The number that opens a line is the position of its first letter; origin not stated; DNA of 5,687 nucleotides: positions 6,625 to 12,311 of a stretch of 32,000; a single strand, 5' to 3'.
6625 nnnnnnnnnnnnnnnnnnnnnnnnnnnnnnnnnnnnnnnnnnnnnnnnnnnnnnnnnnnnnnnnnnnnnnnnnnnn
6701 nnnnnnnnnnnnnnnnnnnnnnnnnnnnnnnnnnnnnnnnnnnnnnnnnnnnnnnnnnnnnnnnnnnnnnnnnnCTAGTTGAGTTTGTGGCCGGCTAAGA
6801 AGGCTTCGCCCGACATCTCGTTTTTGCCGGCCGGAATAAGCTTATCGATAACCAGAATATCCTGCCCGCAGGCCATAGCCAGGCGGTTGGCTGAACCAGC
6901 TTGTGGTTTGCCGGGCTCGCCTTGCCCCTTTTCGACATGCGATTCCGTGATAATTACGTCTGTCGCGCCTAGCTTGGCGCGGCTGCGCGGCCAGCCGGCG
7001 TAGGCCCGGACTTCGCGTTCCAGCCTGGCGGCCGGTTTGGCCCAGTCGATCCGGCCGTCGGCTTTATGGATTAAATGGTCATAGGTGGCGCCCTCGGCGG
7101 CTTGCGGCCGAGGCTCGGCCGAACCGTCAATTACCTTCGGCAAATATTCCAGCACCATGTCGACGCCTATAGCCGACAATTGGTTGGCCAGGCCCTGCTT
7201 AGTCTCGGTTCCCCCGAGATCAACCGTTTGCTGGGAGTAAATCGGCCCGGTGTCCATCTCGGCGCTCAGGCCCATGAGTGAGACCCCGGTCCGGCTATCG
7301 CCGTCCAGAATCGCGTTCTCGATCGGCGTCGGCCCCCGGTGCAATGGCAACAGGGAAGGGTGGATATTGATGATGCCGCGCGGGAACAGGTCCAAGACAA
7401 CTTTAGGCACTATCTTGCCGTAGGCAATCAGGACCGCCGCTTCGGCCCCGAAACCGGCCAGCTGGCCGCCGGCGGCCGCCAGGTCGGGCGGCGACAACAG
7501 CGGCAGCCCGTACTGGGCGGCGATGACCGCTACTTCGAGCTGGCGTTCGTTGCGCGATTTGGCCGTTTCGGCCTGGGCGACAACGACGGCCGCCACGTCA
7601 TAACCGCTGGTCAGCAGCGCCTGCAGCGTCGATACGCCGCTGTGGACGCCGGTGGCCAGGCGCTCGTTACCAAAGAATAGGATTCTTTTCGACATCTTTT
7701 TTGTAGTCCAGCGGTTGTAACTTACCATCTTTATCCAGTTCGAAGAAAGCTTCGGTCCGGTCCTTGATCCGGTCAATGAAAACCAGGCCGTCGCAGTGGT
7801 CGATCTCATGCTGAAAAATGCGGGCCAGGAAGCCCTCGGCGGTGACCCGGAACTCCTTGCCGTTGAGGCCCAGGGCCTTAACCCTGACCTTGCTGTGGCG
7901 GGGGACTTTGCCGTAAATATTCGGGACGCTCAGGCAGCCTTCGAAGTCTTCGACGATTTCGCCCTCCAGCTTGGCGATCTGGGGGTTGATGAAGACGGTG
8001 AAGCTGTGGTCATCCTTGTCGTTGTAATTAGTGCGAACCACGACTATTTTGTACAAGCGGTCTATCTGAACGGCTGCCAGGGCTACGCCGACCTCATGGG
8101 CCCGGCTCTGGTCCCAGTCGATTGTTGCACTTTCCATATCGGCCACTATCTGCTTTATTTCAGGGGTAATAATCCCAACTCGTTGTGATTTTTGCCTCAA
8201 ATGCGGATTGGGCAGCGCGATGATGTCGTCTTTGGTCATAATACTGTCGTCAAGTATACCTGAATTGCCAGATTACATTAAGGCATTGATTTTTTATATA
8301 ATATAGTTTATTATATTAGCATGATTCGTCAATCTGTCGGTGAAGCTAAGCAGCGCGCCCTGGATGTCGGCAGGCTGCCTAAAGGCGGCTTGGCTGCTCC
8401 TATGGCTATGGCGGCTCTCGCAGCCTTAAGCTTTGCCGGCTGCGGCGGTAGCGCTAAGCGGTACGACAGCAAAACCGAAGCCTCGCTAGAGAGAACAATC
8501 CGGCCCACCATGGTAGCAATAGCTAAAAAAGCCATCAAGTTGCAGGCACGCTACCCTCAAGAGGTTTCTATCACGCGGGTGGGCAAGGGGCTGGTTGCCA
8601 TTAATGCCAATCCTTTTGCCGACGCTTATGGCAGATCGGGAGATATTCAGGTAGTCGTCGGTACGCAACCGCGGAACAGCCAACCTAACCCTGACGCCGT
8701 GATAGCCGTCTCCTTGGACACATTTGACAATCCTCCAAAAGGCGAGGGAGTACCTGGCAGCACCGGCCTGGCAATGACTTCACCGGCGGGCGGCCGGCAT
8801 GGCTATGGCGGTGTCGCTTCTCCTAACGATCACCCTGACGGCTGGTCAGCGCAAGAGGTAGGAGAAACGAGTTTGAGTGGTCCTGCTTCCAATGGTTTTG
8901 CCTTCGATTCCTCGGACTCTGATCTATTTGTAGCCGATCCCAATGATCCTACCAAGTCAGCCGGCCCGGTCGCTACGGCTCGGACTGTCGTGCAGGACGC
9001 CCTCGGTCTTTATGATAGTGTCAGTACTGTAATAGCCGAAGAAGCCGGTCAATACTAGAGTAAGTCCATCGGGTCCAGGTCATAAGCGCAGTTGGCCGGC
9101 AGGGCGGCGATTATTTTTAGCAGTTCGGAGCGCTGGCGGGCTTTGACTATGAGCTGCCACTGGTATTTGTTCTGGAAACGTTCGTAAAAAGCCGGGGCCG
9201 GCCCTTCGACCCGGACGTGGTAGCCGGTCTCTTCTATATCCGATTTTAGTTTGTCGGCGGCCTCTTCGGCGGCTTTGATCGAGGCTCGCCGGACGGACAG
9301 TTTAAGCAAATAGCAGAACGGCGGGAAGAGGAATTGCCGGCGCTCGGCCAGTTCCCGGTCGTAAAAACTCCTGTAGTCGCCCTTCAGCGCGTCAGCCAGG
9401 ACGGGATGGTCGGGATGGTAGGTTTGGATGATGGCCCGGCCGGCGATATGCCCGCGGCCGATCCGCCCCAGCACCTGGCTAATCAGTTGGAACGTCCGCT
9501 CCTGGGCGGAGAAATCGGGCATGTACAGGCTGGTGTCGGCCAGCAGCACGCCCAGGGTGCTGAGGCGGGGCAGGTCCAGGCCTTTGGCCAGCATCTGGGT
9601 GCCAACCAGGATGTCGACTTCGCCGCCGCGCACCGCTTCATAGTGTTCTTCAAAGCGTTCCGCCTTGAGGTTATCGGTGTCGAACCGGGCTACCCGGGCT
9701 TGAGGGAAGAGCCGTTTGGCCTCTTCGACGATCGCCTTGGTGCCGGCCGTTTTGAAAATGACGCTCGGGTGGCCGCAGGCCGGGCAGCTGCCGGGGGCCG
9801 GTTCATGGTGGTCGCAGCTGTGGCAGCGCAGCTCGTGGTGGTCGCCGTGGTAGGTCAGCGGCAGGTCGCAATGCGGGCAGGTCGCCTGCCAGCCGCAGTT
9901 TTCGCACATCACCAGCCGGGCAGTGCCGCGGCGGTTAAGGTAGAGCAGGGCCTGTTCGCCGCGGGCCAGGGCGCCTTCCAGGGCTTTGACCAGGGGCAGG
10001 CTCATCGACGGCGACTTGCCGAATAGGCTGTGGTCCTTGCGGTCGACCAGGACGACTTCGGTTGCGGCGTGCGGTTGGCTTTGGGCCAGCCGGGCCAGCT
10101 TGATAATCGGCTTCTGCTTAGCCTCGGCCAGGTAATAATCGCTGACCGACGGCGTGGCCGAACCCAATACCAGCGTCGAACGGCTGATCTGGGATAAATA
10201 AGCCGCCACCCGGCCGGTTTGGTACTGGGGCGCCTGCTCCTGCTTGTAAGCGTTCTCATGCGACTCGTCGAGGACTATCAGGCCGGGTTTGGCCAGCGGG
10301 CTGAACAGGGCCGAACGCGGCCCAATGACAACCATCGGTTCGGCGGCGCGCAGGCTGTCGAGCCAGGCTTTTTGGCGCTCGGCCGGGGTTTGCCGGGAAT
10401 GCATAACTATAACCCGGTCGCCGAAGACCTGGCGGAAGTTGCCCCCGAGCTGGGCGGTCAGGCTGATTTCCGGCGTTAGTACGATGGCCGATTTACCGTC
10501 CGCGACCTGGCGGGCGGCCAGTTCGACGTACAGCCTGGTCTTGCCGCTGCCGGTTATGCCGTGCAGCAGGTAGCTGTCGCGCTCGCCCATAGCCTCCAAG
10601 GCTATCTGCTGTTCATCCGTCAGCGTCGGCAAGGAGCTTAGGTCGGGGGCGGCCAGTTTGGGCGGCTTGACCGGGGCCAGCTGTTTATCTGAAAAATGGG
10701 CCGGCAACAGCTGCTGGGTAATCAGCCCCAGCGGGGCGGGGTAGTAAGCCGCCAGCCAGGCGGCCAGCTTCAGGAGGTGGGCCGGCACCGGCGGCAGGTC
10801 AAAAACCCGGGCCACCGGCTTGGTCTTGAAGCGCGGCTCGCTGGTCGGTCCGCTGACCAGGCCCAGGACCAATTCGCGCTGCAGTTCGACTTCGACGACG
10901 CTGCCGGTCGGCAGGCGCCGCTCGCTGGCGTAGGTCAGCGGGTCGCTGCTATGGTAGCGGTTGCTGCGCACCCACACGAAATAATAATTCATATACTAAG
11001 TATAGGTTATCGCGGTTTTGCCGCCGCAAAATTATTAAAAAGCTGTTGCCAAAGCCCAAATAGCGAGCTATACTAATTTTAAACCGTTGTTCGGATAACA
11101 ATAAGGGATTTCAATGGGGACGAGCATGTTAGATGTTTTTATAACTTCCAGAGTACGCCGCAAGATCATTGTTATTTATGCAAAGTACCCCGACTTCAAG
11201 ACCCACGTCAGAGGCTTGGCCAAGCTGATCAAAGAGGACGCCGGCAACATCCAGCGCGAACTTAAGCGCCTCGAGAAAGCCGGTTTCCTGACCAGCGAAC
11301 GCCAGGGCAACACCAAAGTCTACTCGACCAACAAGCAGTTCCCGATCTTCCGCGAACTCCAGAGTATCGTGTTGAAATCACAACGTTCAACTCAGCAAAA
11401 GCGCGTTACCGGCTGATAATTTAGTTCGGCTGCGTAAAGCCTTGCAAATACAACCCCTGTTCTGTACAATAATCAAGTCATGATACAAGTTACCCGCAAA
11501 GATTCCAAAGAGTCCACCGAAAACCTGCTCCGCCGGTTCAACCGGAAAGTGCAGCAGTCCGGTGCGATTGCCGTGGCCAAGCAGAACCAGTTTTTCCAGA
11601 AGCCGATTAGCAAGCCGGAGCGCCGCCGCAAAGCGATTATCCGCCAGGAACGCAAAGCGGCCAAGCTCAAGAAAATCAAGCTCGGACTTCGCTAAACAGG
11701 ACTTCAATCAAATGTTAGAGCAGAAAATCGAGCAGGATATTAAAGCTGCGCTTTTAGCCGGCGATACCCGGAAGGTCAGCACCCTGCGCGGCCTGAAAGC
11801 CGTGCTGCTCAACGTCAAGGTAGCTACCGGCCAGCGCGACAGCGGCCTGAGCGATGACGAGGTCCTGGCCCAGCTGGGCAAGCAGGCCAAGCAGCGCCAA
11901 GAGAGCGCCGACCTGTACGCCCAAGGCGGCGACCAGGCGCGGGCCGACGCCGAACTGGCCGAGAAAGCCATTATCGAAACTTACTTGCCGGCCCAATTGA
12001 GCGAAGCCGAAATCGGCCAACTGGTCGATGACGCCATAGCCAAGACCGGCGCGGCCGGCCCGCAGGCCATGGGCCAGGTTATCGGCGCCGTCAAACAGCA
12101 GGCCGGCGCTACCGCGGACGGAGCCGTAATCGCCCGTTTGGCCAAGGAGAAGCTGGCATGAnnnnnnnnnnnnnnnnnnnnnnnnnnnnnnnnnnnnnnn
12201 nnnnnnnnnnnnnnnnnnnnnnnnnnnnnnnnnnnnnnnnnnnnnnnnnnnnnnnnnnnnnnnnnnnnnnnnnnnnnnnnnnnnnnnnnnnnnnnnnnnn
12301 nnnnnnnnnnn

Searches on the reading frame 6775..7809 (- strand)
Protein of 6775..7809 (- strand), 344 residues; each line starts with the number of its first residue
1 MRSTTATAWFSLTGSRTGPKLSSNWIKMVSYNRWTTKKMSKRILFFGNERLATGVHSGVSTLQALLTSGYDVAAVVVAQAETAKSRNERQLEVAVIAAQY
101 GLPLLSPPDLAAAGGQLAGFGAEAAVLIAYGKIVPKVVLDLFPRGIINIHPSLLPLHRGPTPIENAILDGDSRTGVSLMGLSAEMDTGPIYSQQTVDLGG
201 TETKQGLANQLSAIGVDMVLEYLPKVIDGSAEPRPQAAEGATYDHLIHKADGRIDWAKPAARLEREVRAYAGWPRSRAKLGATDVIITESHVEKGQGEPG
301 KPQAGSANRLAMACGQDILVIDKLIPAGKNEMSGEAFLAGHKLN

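Call 52: search_protein_families(library=pfam, proteins=[window:6775-7809:-], max_evalue=0.001)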
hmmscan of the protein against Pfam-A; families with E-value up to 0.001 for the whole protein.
window:6775-7809:- (344 aa): 2 families
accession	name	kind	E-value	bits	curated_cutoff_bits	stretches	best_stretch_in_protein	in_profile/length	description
PF00551.24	Formyl_trans_N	-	1.4e-26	93.8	26.1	1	62-216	18-174/181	Formyl transferase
PF02911.23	Formyl_trans_C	-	1.6e-18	67.2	21.1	1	247-341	2-99/100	Formyl transferase, C-terminal domain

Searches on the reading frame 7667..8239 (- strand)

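Call 53: search_protein_families(library=pfam, proteins=[window:7667-8239:-], max_evalue=0.001)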
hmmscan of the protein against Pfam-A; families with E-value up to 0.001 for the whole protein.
window:7667-8239:- (190 aa): 1 family
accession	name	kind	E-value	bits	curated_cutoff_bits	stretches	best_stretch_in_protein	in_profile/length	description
PF01327.26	Pep_deformylase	-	1.3e-45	155.3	22.8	1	5-162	3-154/156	Polypeptide deformylase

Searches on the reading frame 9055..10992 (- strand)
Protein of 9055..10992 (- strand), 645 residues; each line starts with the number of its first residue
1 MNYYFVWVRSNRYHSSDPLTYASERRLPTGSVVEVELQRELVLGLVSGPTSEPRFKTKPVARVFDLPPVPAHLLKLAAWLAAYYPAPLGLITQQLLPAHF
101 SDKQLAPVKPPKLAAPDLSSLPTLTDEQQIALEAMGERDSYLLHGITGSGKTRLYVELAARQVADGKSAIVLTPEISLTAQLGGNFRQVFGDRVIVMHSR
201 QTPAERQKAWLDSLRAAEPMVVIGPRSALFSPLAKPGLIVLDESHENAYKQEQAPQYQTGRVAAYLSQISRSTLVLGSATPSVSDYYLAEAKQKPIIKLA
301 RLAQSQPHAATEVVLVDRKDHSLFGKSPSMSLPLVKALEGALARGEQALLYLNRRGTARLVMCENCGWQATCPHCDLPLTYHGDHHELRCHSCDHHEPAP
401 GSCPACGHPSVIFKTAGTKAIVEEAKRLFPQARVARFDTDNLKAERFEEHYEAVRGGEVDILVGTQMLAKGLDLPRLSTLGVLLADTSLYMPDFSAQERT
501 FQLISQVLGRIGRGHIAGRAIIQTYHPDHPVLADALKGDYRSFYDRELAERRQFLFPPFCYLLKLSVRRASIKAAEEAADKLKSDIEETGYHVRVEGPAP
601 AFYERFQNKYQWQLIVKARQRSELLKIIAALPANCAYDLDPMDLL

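Call 52: search_protein_families(library=pfam, proteins=[window:9055-10992:-], max_evalue=0.001)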
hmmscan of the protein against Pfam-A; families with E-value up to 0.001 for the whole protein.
window:9055-10992:- (645 aa): 6 families
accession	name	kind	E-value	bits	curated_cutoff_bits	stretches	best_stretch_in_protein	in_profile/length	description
PF00270.35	DEAD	-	5.3e-16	59.2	26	1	126-282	2-161/167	DEAD/DEAH box helicase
PF18074.6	PriA_C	-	3.7e-13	50.5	26.9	1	558-632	1-77/95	Primosomal protein N C-terminal domain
PF17764.6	PriA_3primeBD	-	1.9e-11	44.1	22.7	1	17-97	10-96/96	3'DNA-binding domain (3'BD)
PF04851.21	ResIII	-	1.2e-10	42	22.5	1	124-282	4-163/164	Type III restriction enzyme, res subunit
PF00271.37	Helicase_C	-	7e-08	33.1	23.5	1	426-513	32-108/110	Helicase conserved C-terminal domain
PF18319.7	Zn_ribbon_PriA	-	5.7e-07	29.8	26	1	372-398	1-27/27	PriA DNA helicase Cys-rich region (CRR) domain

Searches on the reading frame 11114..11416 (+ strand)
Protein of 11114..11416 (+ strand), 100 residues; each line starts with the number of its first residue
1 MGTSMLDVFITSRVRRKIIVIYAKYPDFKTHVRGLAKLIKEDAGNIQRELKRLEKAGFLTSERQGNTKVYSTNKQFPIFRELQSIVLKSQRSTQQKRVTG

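Call 53: search_protein_families(library=pfam, proteins=[window:11114-11416:+], max_evalue=0.001)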
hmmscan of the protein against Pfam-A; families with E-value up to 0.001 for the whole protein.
window:11114-11416:+ (100 aa): 3 families
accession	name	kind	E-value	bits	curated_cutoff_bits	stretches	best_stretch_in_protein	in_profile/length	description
PF25212.1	HVO_A0114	-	0.00023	21.3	27.6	1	31-69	38-77/84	HVO_A0114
PF14394.12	DUF4423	-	0.00031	21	30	1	19-91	24-96/165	Domain of unknown function (DUF4423)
PF24033.1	DUF7342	-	0.0007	20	31.6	1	47-92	35-80/150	Family of unknown function (DUF7342)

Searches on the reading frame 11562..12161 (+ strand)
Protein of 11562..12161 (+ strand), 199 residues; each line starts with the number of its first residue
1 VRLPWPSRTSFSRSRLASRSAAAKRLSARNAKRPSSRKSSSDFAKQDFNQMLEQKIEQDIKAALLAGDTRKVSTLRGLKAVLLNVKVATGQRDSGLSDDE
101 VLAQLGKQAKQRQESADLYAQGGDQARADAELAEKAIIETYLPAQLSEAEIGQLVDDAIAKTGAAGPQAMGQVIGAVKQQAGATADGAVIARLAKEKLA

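Call 6: search_protein_families(library=pfam, proteins=[window:11562-12161:+], max_evalue=0.1)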
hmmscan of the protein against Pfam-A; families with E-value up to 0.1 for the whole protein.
window:11562-12161:+ (199 aa): 3 families
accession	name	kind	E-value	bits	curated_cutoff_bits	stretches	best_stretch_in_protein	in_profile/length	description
PF09424.15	YqeY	-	8.1e-37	126.9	27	1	54-198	2-143/143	Yqey-like protein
PF09102.15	Exotox-A_target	-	5.7e-05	23.6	25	1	136-189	42-98/142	Exotoxin A, targeting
PF16182.10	AbLIM_anchor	-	0.019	15.6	29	1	10-131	214-337/356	Putative adherens-junction anchoring region of AbLIM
